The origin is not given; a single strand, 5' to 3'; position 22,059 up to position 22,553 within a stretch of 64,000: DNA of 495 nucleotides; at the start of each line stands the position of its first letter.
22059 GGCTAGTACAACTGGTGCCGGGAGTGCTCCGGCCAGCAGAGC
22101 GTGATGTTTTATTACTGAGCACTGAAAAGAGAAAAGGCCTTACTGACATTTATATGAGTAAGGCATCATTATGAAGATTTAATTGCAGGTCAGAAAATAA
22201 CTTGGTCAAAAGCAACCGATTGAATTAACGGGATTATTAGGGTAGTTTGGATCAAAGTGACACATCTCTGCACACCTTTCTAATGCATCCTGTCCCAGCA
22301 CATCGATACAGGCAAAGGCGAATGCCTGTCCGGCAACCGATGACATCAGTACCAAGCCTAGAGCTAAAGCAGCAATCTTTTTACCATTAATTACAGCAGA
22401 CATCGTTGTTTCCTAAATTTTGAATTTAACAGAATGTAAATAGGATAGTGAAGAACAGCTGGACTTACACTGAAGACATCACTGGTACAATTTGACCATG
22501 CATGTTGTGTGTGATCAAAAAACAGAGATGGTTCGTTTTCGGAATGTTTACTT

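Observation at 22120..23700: Tandem array of three paralogous small secreted 4-cysteine peptide genes replacing the ytfQRT-yjfF locus between ppa and fbp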

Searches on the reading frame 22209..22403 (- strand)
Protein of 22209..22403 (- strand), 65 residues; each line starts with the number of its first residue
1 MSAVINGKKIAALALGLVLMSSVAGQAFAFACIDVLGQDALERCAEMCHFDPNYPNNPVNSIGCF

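Call 3: search_protein_families(library=pfam, proteins=[window:22209-22403:-], max_evalue=10)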
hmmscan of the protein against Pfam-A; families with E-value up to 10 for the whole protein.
seq(65 aa): 0 families

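Call 4: search_protein_families(library=ncbifam, proteins=[window:22209-22403:-], max_evalue=10)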
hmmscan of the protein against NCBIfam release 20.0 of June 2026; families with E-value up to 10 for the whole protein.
seq(65 aa): 0 families

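Call 6: find_homologous_proteins(query=window:22209-22403:-, max_evalue=1)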
Query seq(65 aa) (65 aa): 2 proteins with E <= 1 among 2 candidates.
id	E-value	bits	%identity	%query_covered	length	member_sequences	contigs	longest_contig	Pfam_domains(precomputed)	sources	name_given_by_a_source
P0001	1.8e-36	140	100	100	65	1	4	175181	-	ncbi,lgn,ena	-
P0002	1.5e-17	80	58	100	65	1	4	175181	-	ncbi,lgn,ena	-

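Call 8: find_encoding_contigs(protein=P0001, flank=6000, max_places=10)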
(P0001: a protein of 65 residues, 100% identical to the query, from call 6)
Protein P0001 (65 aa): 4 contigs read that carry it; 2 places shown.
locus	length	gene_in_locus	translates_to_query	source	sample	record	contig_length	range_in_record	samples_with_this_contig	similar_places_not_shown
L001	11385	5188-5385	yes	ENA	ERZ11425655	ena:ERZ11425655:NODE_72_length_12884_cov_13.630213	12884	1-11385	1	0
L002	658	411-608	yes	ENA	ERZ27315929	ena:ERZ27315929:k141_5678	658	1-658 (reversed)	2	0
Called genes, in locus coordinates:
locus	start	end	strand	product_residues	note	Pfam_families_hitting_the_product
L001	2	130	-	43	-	?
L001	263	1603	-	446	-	PF01523:PmbA_TldD_1st, PF19290:PmbA_TldD_2nd, PF19289:PmbA_TldD_3rd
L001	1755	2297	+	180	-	PF04751:DarP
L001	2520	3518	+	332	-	PF00316:FBPase, PF18913:FBPase_C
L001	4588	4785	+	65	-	-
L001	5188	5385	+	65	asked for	-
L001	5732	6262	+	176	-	PF00719:Pyrophosphatase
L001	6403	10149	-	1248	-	PF27051:TamB_N, PF04357:TamB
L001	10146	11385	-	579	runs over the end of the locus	PF17243:POTRA_TamA_1, PF07244:POTRA, PF01103:Omp85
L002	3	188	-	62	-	?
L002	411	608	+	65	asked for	-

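Call 9: list_cluster_members(proteins=[P0001, P0002])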
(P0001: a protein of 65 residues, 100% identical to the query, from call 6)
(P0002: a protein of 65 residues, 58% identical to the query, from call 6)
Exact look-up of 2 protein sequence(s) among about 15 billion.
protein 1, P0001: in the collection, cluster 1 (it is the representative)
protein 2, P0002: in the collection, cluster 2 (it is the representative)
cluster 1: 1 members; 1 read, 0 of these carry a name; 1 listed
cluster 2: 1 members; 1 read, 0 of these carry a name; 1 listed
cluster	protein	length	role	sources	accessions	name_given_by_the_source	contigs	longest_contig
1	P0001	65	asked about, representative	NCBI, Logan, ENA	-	-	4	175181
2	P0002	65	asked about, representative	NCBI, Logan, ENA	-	-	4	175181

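Call 13: find_related_loci(query=A3, collection=genome_contigs, flank=8000)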
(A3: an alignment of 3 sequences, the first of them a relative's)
Query A3 (65 aa) in genome_contigs; peptide patterns used: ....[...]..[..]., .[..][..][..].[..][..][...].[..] (x = any residue, [..] = any of these).
47 stretches matched a pattern, but none encodes a relative of the query by tblastn (E <= 1e-3).

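Call 17: find_related_loci(query=A3, collection=metagenome_contigs, flank=8000)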
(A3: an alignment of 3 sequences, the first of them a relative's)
Query A3 (65 aa) in metagenome_contigs; peptide patterns used: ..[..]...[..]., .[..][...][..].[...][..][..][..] (x = any residue, [..] = any of these).
248 stretches matched a pattern, but none encodes a relative of the query by tblastn (E <= 1e-3).

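Call 18: find_related_loci(query=A3, collection=viral_contigs, flank=5000)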
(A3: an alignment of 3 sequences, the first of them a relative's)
Query A3 (65 aa) in viral_contigs; peptide patterns used: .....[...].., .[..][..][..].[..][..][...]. (x = any residue, [..] = any of these).
23 stretches matched a pattern, but none encodes a relative of the query by tblastn (E <= 1e-3).

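Call 25: search_dna_similar(query=window:22209-22403:-, collection=plasmids, mode=protein, max_evalue=10, max_rows=15)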
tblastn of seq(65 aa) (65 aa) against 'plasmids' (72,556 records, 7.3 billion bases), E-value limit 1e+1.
Records with a match: 2; places in all: 2; records where one place covers at least 80% of the query: 1.
Best place of each record, by identity: <60% 2.
By first word of the organism name: Sinorhizobium 1; Aureimonas 1.
By predicted mobility (MOB-suite, as given by PLSDB): non-mobilizable 2.
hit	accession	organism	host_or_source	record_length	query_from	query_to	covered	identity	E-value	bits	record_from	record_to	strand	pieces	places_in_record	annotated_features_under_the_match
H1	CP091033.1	Sinorhizobium sp. B11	soybean,TY,soil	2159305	7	48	65%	38.8%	7e+0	31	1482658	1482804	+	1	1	ugpC: sn-glycerol-3-phosphate ABC transporter ATP-binding protein UgpC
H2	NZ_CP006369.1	Aureimonas sp. AU20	-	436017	6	60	85%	29.1%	2e+0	32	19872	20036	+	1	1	glycosyltransferase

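Call 26: predict_structure(alignment_id=A4)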
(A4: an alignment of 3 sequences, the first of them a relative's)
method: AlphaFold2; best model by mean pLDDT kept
length: 65 residues; sequences in the alignment: 3
mean_pLDDT: 44.9   pTM: 0.21
mean pLDDT of the five models: 44.9, 44.2, 42.4, 40.8, 40.6
residues with pLDDT >= 90: 0; 70-90: 0; 50-70: 16; < 50: 49
segments of 3 or more residues with pLDDT < 50: 1-38, 57-65
pLDDT, mean of each block of 10 residues (from residue 1): 41 44 42 44 51 50 40
secondary structure, 60 per line:
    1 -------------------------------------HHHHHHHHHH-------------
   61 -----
elements in order: H38-47

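Call 28: search_protein_representatives(alignment_id=A4)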
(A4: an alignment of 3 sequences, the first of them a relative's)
Query: 3 sequences, 65 profile positions. Proteins with E-value up to 0.001 (for the whole library): 10; up to 1e-10: 2; up to 1e-30: 1. The best 10 are listed.
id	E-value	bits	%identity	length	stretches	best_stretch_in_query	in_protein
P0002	2.0e-36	139.5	-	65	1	1-65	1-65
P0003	4.5e-11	58.3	-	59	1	1-50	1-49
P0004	1.4e-09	53.5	-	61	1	1-49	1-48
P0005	8.1e-08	47.9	-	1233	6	11-37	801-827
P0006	3.5e-07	45.9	-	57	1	1-34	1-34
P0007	4.6e-06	42.3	-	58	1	1-49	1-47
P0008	6.7e-05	38.6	-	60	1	1-64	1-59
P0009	1.0e-04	38.0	-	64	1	1-49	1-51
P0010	1.4e-04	37.6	-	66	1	1-65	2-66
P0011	1.7e-04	37.2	-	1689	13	22-33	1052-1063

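Call 31: find_homologous_proteins(query=A5, max_evalue=10)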
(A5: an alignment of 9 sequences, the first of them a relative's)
Query A5 (9 sequences) (65 aa, profile of the alignment): 9 proteins with E <= 10 among 626 candidates.
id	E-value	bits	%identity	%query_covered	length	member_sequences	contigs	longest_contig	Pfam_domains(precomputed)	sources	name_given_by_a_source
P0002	1.4e-25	107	58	100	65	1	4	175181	-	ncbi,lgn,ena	-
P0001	7.9e-25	104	100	100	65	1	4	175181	-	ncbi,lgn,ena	-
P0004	3.1e-23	99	45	85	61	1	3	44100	-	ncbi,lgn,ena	-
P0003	7.6e-22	95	65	52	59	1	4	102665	-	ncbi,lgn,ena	-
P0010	3.2e-21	93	34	98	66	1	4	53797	-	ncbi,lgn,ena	-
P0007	2.8e-20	90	40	89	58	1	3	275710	-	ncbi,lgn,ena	-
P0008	2.4e-19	87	50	75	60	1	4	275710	-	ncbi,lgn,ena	-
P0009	3.8e-18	83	48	74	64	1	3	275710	-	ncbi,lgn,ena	-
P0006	7.0e-16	75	43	86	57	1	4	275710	-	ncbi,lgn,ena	-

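Call 32: find_encoding_contigs(protein=P0007, flank=10000, max_places=4)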
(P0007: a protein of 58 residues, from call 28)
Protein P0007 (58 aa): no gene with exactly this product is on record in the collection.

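Call 33: find_encoding_contigs(protein=P0003, flank=8000, max_places=4)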
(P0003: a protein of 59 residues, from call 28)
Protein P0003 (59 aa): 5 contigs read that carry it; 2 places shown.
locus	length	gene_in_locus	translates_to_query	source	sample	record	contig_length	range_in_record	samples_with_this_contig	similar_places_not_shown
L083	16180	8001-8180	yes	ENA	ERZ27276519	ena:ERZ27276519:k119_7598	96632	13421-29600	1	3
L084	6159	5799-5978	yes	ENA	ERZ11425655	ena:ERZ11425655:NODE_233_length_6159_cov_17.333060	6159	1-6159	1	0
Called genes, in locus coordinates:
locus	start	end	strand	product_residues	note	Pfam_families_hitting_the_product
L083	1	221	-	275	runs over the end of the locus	PF01370:Epimerase (weak)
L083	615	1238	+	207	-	PF01634:HisG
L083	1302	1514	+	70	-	PF08029:HisG_C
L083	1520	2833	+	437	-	PF00815:Histidinol_dh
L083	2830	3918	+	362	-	PF00155:Aminotran_1_2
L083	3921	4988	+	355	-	PF13242:Hydrolase_like (weak), PF00475:IGPD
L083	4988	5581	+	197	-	PF00117:GATase, PF01174:SNO (faint)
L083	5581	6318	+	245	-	PF00977:His_biosynth, PF00290:Trp_syntA (faint), PF03060:NMO (faint)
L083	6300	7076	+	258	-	PF00977:His_biosynth, PF01207:Dus (weak)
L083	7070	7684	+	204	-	PF01502:PRA-CH, PF01503:PRA-PH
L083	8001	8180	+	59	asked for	-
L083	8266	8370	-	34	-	-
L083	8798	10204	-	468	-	PF03446:NAD_binding_2, PF00393:6PGD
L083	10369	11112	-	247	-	PF00005:ABC_tran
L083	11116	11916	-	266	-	PF01061:ABC2_membrane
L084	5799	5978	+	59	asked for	-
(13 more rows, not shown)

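Call 34: find_encoding_contigs(protein=P0008, flank=10000, max_places=3)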
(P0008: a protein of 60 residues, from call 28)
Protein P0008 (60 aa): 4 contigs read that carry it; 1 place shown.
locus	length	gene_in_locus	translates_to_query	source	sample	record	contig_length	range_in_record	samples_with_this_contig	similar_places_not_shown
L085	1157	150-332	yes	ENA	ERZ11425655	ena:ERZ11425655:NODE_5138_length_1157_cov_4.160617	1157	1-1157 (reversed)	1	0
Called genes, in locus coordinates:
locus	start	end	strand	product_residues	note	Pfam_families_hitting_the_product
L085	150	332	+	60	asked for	-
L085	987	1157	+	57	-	?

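Call 35: find_encoding_contigs(protein=P0004, flank=8000, max_places=3)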
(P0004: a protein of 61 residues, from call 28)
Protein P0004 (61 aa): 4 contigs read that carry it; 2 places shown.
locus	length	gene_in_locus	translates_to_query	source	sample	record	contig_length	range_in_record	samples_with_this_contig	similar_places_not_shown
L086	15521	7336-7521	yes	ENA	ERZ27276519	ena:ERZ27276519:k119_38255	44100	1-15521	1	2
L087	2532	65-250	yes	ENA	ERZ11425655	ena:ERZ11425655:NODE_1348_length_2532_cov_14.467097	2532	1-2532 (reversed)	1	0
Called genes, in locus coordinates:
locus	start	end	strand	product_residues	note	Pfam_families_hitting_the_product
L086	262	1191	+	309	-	PF04204:HTS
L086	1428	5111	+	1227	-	PF02574:S-methyl_trans, PF00809:Pterin_bind, PF02607:B12-binding_2, PF02310:B12-binding, PF02965:Met_synt_B12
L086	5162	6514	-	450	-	PF00696:AA_kinase, PF13840:ACT_7 (faint), PF01842:ACT (weak), PF22468:ACT_9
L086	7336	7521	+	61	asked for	-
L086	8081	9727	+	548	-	PF00342:PGI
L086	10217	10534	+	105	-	-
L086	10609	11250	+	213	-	PF11102:YjbF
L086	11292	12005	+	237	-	PF20616:Caps_syn_GfcC_N, PF06251:Caps_syn_GfcC_C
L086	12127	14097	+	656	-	PF06082:YjbH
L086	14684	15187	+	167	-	PF04345:Chor_lyase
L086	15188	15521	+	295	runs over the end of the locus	PF01040:UbiA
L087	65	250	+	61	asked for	-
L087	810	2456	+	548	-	PF00342:PGI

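Call 36: find_encoding_contigs(protein=P0010, flank=8000, max_places=3)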
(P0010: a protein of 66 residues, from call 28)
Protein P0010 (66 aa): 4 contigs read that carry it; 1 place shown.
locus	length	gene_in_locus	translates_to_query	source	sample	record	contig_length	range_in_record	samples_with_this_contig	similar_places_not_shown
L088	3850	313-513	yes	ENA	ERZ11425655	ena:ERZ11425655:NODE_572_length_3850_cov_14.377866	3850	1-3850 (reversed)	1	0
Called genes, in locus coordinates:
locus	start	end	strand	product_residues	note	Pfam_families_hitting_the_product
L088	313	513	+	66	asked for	-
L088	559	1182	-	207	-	PF01810:LysE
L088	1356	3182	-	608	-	PF00270:DEAD, PF04851:ResIII (weak), PF00271:Helicase_C, PF16124:RecQ_Zn_bind, PF09382:RQC, PF00570:HRDC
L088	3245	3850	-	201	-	?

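Call 37: find_encoding_contigs(protein=P0009, flank=10000, max_places=4)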
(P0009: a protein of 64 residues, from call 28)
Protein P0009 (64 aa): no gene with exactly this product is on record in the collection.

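Call 38: find_encoding_contigs(protein=P0006, flank=10000, max_places=4)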
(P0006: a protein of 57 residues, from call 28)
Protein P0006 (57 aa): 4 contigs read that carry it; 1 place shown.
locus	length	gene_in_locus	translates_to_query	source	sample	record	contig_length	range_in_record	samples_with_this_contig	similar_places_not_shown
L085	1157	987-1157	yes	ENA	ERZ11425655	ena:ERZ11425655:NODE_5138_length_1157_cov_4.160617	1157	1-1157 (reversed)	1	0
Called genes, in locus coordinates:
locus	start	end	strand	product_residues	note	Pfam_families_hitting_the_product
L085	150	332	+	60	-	-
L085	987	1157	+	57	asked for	?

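Call 48: search_solved_structures(query=A5, max_evalue=10)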
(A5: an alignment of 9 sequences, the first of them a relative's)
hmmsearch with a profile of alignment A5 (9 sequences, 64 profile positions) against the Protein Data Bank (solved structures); distinct sequences matched with E-value up to 10: 2.
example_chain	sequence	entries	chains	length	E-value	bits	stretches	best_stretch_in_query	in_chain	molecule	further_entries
28jw_W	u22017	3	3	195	0.22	14.5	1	16-59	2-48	Large ribosomal subunit protein bL28c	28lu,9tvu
7m1d_A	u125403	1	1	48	5.9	9.9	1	30-53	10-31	Scorpine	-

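Call 58: search_protein_families(library=padloc, alignment_id=A5, max_evalue=1)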
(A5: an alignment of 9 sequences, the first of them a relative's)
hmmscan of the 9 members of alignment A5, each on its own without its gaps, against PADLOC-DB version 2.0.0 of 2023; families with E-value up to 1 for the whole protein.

A. member 1, P0001 (65 aa): 0 families

B. families by the number of members that match (of 9 scanned): 1 family
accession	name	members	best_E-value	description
PDLC05039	PDC-S56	1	0.014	-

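Call 59: search_protein_families(library=pfam, alignment_id=A5, max_evalue=10)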
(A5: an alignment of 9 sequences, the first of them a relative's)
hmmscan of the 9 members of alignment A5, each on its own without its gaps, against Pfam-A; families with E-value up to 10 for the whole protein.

A. member 1, P0001 (65 aa): 0 families

B. families by the number of members that match (of 9 scanned): 0 families
